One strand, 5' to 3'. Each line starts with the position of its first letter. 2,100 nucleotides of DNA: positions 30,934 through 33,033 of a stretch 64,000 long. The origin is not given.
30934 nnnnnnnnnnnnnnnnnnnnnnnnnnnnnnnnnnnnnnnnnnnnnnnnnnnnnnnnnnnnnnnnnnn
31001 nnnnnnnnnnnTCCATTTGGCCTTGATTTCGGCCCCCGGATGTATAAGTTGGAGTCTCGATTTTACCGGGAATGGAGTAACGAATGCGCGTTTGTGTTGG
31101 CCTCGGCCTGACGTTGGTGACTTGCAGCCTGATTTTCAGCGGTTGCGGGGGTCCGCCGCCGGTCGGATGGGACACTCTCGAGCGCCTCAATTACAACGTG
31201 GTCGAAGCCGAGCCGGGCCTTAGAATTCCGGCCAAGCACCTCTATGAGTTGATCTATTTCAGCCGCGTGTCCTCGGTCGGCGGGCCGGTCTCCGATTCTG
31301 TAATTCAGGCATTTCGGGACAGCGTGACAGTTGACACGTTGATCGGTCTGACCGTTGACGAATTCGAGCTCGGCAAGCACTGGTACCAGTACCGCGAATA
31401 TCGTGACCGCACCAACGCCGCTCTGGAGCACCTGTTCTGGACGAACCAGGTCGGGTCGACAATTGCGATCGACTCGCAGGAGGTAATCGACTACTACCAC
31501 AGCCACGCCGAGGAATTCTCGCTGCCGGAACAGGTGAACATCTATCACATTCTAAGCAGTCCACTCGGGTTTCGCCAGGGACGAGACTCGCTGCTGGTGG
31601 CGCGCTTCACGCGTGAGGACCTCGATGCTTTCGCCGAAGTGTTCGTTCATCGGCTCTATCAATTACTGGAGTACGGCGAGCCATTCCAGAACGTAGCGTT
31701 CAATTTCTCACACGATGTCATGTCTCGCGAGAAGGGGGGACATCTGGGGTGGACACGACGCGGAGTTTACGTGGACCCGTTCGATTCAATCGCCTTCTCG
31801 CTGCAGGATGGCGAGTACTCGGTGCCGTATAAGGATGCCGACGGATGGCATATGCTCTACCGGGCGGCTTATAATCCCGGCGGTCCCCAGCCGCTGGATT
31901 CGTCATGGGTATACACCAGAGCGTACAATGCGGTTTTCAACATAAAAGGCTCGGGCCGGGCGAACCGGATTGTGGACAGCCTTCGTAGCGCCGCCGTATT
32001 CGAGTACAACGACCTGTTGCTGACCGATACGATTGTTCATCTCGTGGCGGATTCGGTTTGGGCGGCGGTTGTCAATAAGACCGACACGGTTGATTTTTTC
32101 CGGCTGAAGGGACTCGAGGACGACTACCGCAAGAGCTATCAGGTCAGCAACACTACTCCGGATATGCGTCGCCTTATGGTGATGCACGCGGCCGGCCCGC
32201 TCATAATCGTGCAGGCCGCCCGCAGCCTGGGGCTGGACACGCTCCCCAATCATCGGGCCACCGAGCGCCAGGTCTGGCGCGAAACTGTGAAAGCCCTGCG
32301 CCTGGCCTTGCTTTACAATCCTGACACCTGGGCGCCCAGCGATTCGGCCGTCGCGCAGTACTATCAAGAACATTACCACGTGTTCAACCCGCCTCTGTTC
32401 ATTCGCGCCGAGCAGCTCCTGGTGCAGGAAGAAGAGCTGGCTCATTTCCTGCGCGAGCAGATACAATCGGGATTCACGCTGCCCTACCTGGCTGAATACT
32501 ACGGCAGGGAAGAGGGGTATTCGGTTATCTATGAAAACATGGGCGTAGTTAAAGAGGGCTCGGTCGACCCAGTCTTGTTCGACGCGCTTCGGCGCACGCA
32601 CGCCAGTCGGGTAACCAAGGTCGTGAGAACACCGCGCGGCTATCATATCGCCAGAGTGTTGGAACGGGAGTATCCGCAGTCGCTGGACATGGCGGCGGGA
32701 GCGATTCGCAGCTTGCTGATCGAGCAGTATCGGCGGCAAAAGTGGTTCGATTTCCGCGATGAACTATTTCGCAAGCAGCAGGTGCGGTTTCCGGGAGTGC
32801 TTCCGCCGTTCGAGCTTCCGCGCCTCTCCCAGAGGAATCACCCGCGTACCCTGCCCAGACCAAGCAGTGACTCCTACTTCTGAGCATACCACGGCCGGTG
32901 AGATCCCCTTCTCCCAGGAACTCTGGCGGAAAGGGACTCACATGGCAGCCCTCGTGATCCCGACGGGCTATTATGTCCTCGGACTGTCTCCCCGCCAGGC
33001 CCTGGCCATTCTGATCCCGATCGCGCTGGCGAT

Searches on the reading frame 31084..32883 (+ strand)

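Call 17: search_protein_families(library=pfam, proteins=[window:31084-32883:+], max_evalue=0.1)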
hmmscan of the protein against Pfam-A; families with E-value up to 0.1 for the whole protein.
window:31084-32883:+ (599 aa): 3 families
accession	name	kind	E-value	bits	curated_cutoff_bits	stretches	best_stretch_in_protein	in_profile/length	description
PF00639.27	Rotamase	-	5e-19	69.5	21.7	2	189-260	23-95/97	PPIC-type PPIASE domain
PF13616.12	Rotamase_3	-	5.6e-18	66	22.5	2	148-257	13-109/116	PPIC-type PPIASE domain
PF13145.12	Rotamase_2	-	1.3e-17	65.2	27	2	418-535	1-117/121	PPIC-type PPIASE domain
